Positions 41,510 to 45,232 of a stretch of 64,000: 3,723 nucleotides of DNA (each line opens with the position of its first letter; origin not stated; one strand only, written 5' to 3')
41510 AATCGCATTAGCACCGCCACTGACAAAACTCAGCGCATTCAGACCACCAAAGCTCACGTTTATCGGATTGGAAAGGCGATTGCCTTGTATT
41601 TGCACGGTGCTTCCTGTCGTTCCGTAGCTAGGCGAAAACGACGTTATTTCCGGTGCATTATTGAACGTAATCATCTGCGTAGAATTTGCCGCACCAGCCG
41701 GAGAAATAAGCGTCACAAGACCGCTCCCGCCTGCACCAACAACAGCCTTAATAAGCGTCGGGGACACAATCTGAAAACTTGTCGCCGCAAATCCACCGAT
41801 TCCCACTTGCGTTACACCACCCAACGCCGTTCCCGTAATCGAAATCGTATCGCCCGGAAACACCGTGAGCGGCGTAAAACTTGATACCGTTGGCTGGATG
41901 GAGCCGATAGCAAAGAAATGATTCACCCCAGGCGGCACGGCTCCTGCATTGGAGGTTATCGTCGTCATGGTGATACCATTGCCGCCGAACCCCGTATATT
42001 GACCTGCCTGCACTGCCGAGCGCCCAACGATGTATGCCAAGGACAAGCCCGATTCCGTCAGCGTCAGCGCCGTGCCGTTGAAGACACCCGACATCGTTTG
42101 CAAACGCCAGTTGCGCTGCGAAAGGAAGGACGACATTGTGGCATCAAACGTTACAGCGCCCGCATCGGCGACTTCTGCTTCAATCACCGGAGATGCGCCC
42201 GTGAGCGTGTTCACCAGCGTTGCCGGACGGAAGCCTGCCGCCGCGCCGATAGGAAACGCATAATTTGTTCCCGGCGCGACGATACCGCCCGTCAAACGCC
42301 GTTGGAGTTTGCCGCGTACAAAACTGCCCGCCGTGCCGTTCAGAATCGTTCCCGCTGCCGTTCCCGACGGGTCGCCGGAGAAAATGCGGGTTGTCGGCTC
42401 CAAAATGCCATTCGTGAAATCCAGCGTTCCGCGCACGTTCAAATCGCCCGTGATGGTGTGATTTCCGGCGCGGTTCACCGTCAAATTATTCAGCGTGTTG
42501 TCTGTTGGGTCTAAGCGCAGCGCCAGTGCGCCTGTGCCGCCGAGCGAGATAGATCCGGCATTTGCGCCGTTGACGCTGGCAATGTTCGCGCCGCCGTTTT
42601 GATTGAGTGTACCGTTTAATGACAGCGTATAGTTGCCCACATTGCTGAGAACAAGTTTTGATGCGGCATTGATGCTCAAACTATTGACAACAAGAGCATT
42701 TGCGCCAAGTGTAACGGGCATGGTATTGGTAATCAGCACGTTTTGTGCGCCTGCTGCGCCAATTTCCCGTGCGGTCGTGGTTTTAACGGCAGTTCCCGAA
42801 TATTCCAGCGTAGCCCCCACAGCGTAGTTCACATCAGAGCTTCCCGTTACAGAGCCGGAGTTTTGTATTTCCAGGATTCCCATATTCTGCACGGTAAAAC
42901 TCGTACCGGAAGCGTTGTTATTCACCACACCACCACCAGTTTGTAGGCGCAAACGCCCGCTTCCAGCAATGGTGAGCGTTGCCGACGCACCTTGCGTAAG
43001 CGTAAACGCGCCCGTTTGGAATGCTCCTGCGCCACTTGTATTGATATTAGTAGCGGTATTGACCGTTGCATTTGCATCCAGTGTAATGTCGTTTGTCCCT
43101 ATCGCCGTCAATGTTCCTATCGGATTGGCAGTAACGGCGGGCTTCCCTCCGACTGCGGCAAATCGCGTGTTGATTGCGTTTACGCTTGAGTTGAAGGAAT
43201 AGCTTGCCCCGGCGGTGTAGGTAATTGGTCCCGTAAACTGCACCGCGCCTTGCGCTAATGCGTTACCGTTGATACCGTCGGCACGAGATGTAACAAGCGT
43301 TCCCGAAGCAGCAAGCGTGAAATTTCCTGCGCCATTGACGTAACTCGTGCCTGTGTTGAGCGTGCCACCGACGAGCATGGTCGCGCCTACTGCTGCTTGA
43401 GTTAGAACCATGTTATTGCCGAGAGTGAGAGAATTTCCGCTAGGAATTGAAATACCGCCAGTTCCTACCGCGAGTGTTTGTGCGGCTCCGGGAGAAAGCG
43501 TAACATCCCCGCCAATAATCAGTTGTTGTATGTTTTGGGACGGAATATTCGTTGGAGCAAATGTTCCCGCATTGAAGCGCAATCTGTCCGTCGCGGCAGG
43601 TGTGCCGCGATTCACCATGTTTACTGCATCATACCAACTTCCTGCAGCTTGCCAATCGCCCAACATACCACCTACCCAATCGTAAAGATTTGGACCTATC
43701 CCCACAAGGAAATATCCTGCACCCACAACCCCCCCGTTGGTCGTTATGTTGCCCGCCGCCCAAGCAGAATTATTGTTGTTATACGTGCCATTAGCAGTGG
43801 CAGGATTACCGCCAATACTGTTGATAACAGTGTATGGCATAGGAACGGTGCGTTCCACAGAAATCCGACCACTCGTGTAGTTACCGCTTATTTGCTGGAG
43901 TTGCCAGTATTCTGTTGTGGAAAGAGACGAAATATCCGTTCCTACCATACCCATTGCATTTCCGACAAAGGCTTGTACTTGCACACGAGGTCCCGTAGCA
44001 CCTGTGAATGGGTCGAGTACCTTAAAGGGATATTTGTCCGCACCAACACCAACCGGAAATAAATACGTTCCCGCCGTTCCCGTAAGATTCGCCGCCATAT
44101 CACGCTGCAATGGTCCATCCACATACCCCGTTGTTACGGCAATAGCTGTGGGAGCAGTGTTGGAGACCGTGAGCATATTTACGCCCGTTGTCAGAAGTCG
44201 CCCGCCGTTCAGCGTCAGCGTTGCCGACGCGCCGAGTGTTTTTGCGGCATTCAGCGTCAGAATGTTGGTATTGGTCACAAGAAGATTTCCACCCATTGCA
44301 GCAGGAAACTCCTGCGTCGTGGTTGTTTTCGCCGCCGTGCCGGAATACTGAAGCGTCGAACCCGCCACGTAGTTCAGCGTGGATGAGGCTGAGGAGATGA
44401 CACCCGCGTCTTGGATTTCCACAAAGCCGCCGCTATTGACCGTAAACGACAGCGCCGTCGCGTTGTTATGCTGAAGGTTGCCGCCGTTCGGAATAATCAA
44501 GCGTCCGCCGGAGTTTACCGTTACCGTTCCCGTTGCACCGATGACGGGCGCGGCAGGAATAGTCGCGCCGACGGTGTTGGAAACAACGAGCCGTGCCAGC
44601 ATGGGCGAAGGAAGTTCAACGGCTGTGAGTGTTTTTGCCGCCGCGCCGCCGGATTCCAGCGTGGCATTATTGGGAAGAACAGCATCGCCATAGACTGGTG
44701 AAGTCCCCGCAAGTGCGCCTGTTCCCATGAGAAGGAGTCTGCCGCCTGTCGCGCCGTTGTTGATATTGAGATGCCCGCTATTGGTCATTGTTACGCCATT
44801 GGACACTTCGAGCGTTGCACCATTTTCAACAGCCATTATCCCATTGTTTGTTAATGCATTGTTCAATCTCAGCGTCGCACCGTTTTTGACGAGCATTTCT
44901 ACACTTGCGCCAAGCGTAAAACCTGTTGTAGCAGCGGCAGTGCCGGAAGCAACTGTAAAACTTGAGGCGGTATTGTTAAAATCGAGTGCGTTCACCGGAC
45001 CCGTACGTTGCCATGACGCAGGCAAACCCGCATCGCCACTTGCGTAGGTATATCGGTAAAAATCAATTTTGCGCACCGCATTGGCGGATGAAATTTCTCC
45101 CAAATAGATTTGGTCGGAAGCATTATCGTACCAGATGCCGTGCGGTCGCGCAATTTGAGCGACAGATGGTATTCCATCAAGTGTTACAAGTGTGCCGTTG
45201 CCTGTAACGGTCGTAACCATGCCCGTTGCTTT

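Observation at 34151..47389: Mosaic architecture of the 4,412-aa T9SS cargo protein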

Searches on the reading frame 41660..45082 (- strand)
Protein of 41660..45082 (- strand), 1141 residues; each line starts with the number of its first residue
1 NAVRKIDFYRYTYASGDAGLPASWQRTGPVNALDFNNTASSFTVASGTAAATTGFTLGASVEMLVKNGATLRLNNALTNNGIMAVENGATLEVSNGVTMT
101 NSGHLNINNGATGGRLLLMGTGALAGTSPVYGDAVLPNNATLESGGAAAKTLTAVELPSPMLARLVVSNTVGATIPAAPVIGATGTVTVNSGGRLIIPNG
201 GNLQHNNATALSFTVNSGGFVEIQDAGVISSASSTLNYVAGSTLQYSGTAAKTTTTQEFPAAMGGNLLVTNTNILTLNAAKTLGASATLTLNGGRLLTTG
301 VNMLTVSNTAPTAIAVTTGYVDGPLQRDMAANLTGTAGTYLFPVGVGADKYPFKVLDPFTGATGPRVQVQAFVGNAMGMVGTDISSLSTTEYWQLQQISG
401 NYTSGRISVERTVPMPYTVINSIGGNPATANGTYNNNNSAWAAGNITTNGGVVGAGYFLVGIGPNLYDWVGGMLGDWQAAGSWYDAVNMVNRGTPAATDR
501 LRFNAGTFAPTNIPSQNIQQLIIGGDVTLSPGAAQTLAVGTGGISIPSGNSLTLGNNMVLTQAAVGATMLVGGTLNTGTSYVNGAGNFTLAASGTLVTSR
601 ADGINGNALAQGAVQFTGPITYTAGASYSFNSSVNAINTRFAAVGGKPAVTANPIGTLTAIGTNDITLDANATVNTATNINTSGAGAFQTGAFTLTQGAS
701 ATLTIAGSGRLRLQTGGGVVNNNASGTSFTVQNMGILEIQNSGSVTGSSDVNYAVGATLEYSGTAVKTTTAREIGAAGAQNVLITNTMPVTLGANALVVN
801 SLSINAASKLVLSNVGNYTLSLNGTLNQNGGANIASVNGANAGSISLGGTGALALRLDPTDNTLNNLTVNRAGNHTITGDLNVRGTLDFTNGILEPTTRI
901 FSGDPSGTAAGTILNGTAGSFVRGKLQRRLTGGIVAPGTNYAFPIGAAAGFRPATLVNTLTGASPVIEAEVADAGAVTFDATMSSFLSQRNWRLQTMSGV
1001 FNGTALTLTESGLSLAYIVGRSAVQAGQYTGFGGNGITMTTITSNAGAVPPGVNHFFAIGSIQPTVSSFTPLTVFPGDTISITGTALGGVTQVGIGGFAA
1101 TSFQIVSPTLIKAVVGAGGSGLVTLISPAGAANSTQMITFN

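Call 24: search_protein_representatives(protein=window:41660-45082:-)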
Query: 1141 residues. Proteins with E-value up to 0.001 (for the whole library): 1384; up to 1e-10: 658; up to 1e-30: 181. The best 150 are listed.
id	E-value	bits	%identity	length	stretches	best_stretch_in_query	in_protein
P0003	0.0e+00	1632.6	68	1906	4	179-1140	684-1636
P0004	0.0e+00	1352.6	54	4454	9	3-1141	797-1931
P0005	0.0e+00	1163.3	53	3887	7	3-1140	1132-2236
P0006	0.0e+00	1132.5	52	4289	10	242-1140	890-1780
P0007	9.0e-184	630.2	44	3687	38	1062-1133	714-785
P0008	3.5e-151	522.3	48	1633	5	564-1140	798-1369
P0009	4.3e-145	502.2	43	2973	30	1063-1134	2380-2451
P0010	6.6e-142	491.6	34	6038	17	185-485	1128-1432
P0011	1.7e-138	480.3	36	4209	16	212-445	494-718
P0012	2.2e-114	400.5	37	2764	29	1062-1132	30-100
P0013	1.1e-112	394.8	39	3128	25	1061-1132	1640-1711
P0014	4.6e-106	373.0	44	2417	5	459-855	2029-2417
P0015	6.0e-104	366.0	40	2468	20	1064-1140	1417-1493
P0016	1.3e-103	364.9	44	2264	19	1062-1131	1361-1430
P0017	5.2e-103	362.8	42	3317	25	1057-1134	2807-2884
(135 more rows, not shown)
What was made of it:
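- Tried and rejected: The exhaustive HMMER search (call 24) was what found the orthologues.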

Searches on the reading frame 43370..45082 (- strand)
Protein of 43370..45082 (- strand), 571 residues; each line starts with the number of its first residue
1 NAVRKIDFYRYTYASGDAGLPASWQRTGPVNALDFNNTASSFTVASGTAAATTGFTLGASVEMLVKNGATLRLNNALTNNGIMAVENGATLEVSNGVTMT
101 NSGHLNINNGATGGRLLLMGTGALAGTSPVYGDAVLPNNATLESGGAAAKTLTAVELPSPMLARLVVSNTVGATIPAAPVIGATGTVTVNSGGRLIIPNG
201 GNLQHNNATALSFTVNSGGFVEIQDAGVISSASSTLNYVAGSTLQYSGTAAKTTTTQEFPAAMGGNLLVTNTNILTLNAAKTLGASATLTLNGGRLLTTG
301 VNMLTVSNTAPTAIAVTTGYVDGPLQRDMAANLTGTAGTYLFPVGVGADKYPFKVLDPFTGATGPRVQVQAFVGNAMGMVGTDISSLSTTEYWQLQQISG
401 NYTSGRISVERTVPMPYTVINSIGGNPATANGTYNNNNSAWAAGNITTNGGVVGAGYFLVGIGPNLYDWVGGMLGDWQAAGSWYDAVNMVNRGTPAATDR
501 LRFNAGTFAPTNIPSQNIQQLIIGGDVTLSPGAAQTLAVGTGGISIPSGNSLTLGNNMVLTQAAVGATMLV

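Call 11: search_protein_families(library=pfam, proteins=[window:43550-45082:-], max_evalue=0.1)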
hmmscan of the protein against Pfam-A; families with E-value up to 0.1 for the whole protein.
window:43550-45082:- (511 aa): 0 families

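Call 17: find_homologous_proteins(query=window:43370-45082:-, max_evalue=0.00001)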
Query window:43370-45082:- (571 aa): 2 proteins with E <= 0.00001 among 8000 candidates.
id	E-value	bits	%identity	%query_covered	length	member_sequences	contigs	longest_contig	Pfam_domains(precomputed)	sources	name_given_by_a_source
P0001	3.6e-9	55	35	30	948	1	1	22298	PF18962.8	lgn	-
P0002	3.0e-6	45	34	26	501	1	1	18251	-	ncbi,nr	ncbi:MAG: hypothetical protein HYV29_05505 [Ignavibacteriales bacterium]|nr:hypothetical protein [Ig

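Call 34: find_homologous_proteins(query=A1, max_evalue=1e-8)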
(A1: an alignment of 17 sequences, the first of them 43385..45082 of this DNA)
Query A1 (17 sequences) (566 aa, profile of the alignment): 4 proteins with E <= 1e-8 among 8000 candidates.
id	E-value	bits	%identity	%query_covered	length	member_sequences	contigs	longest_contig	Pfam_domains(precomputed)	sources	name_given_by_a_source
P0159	1.0e-42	165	34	35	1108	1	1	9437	PF19081.7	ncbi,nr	ncbi:MAG: hypothetical protein HGB12_03735, partial [Bacteroidetes bacterium]|nr:hypothetical protei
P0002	6.5e-35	140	34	26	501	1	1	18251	-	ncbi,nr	ncbi:MAG: hypothetical protein HYV29_05505 [Ignavibacteriales bacterium]|nr:hypothetical protein [Ig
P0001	9.4e-26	109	35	30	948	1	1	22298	PF18962.8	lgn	-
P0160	4.8e-20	91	27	37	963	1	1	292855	-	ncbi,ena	-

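Call 42: search_solved_structures(query=A1, max_evalue=1)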
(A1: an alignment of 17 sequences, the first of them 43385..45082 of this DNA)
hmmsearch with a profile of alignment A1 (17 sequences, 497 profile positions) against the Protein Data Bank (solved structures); distinct sequences matched with E-value up to 1: 7.
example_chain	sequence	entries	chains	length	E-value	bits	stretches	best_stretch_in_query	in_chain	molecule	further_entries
9gtr_q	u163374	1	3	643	0.00028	23.6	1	125-237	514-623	Gp5/Type VI secretion system Vgr protein OB-fold domain-containing protein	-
8vol_A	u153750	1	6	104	0.0029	20.2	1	107-174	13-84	Spike protein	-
8von_A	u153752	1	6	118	0.004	19.7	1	107-174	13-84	Spike protein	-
3qr7_A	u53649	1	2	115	0.0042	19.7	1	108-174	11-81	Baseplate assembly protein V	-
3aqj_A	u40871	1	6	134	0.0042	19.7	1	108-174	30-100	Baseplate assembly protein V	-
8vom_A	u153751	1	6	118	0.0068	19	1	107-174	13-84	Spike protein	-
3qr8_A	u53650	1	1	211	0.0096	18.5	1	107-174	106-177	Baseplate assembly protein V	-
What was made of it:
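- Tried and rejected: A profile search of the dark module against PDB sequences gave only marginal hits to phage/T6SS spike beta-helices (E 3e-4 to 1e-2; call 42).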

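Call 44: predict_structure(alignment_id=A1)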
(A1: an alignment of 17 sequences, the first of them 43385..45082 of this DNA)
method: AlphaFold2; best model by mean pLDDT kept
length: 566 residues; sequences in the alignment: 17
mean_pLDDT: 88.9   pTM: 0.82
mean pLDDT of the five models: 88.9, 88.6, 88.3, 87.8, 84.8
residues with pLDDT >= 90: 335; 70-90: 199; 50-70: 28; < 50: 4
segments of 3 or more residues with pLDDT < 50: none
pLDDT, mean of each block of 10 residues (from residue 1): 63 96 87 89 96 96 96 98 95 98 93 94 96 78 97 95 95 95 93 97 88 94 96 88 97 94 97 97 98 95 96 95 97 85 93 92 94 85 80 94 89 77 83 78 76 84 81 74 77 77 86 81 86 78 78 87 64
secondary structure, 60 per line:
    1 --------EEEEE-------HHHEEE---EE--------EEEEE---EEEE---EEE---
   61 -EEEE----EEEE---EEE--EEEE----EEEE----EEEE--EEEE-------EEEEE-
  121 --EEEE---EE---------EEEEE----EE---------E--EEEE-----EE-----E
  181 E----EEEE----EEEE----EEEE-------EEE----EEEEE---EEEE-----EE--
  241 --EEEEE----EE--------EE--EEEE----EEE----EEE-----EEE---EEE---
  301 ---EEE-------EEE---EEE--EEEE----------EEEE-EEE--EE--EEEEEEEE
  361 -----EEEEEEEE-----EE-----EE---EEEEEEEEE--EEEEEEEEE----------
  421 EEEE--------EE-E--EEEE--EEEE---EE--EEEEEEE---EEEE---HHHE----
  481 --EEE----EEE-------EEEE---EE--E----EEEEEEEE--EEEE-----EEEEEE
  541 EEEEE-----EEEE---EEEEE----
elements in order: E9-13 E24-26 E40-44 E48-51 E55-57 E62-65 E70-73 E77-79 E82-85 E90-93 E98-101 E104-107 E115-119 E123-126 E141-145 E164-167 E186-189 E194-197 E202-205 E213-215 E220-224 E228-231 E243-247 E266-269 E274-276 E281-283 E289-291 E295-297 E304-306 E314-316 E320-322 E325-328 E339-342 E344-346 E353-360 E366-373 E391-399 E402-410 E421-424 E439-442 E445-448 E456-462 E466-469 E483-485 E490-492 E500-503 E516-523 E526-529 E535-545 E551-554 E558-562
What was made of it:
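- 43640..45022 (-): Dark module 1: beta-solenoid (aa 790-1095) plus beta-sandwich with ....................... motifs (aa 1096-1250). AF2 pLDDT 88.9, pTM 0.82 (call 44).
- On Pectate-lyase-like right-handed beta-helix: The AF2 model is an all-beta solenoid (call 44).
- Checked: They give a confident all-beta solenoid-plus-sandwich AlphaFold model (pLDDT 88.9; call 44).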

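Call 48: fold_search(model_id=the predicted structure, library=pdb)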
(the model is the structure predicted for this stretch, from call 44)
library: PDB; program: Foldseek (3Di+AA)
matches with E <= 10: 115; with E <= 0.001: 0
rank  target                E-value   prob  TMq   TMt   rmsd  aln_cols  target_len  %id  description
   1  7w1c_E                1.8e-02  0.33  0.16  0.15  16.3       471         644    8  Crystal structure of Klebsiella pneumoniae K1 capsule-specific polysaccharide lyase in a P1 crystal form (released 2022-05-18)
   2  7kob                  4.9e-02  0.54  0.19  0.25  13.6       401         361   15  Crystal structure of antigen 43b from Escherichia coli CFT073 (released 2022-03-09)
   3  7w1c_C                7.1e-02  0.11  0.13  0.13  16.3       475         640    8  Crystal structure of Klebsiella pneumoniae K1 capsule-specific polysaccharide lyase in a P1 crystal form (released 2022-05-18)
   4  7w1d_H                1.3e-01  0.14  0.16  0.14  16.0       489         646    8  Crystal structure of Klebsiella pneumoniae K1 capsule-specific polysaccharide lyase in a C2 crystal form (released 2022-05-18)
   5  7w1c_D                1.3e-01  0.11  0.14  0.13  15.9       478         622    9  Crystal structure of Klebsiella pneumoniae K1 capsule-specific polysaccharide lyase in a P1 crystal form (released 2022-05-18)
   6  7koh_B                1.6e-01  0.28  0.19  0.20  15.6       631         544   11  Crystal structure of antigen 43 from Escherichia coli EDL933 (released 2022-03-09)
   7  7koh_A                2.2e-01  0.12  0.13  0.13  17.4       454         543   16  Crystal structure of antigen 43 from Escherichia coli EDL933 (released 2022-03-09)
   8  7koh_D                2.5e-01  0.08  0.12  0.12  20.1       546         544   13  Crystal structure of antigen 43 from Escherichia coli EDL933 (released 2022-03-09)
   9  2vfm                  5.1e-01  0.11  0.19  0.19  14.4       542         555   12  Low Temperature Structure of P22 Tailspike Protein Fragment (109-666) (released 2008-12-16)
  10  8bwk_A                5.4e-01  0.07  0.17  0.14  25.8       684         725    9  Metagenomic derived PL6 alginate lyase (released 2023-12-20)
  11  4kh3                  6.2e-01  0.08  0.12  0.13  19.0       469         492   16  Structure of a bacterial self-associating protein (released 2014-01-15)
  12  6n2b_A                6.2e-01  0.06  0.11  0.15  31.8       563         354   12  The Crystal Structure of Caldicellulosiruptor kristjanssonii Tapirin C-terminal domain (released 2018-12-19)
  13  5gai_0                6.5e-01  0.06  0.16  0.14  16.1       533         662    8  Probabilistic Structural Models of Mature P22 Bacteriophage Portal, Hub, and Tailspike proteins (released 2016-02-17)
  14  7koh_C                6.8e-01  0.09  0.16  0.16  14.9       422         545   15  Crystal structure of antigen 43 from Escherichia coli EDL933 (released 2022-03-09)
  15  7dmk_A                1.1e+00  0.03  0.10  0.08  25.3       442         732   11  PL6 alginate lyase BcAlyPL6 (released 2021-10-06)
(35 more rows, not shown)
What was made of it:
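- Weak fold resemblance of the solenoid to polysaccharide lyases (E>=0.018; call 48) leaves an enzymatic role open.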

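Call 89: fold_search(model_id=the predicted structure, library=viral)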
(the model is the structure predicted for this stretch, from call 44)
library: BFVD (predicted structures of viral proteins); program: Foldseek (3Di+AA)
matches with E <= 10: 321; with E <= 0.001: 0
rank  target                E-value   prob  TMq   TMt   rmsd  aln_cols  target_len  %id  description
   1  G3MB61                2.5e-03  0.20  0.12  0.11  22.4       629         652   10  Gp681 [Bacillus phage G]
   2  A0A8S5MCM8            1.2e-02  0.57  0.18  0.19  18.0       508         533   11  Pectate lyase [Podoviridae sp. cty0j11]
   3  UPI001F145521         1.5e-02  0.25  0.16  0.12  17.7       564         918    8  (no name look-up for this kind of identifier)
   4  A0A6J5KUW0            1.6e-02  0.11  0.11  0.08  33.7       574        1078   12  Autotransporter beta-domain containing protein [uncultured Caudovirales phage]
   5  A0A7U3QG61            1.9e-02  0.18  0.14  0.10  18.0       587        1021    9  Tail fibers protein [Escherichia phage ES17]
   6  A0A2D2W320            2.1e-02  0.18  0.15  0.11  17.8       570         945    9  Tail fiber protein [Escherichia phage St11Ph5]
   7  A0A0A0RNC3            3.0e-02  0.20  0.16  0.14  16.6       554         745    9  Uncharacterized protein [Bacillus phage Moonbeam]
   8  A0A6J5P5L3            3.7e-02  0.35  0.14  0.11  21.8       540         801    8  Uncharacterized protein [uncultured Caudovirales phage]
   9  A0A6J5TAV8            3.9e-02  0.28  0.18  0.14  16.5       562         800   11  Intramolecular chaperone auto-processing domain containing protein [uncultured Caudovirales phage]
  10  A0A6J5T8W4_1          4.9e-02  0.28  0.19  0.15  18.1       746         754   14  Parallel beta-helix repeat [uncultured Caudovirales phage]
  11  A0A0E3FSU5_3          5.7e-02  0.13  0.16  0.11  33.1       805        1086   11  Baseplate wedge initiator [Synechococcus phage ACG-2014f]
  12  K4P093                5.9e-02  0.16  0.16  0.14  16.9       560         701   11  Putative tail fiber [Acinetobacter phage vB_AbaM-IME-AB2]
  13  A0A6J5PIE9            6.5e-02  0.09  0.11  0.08  20.0       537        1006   11  Uncharacterized protein [uncultured Caudovirales phage]
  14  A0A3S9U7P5            7.1e-02  0.20  0.18  0.15  17.7       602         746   10  (no name in the UniProt tables at hand)
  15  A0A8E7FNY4            7.5e-02  0.08  0.11  0.10  17.9       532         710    9  (no name in the UniProt tables at hand)
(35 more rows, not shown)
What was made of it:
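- On Pectate-lyase-like right-handed beta-helix: The best Foldseek E is 0.018 (PDB) and 0.0025 (BFVD), with TM<=0.2 (calls 48, 89).
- The weak Foldseek hits of the solenoid are all pectate-lyase-like beta-helices and tailspikes (calls 48, 89).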
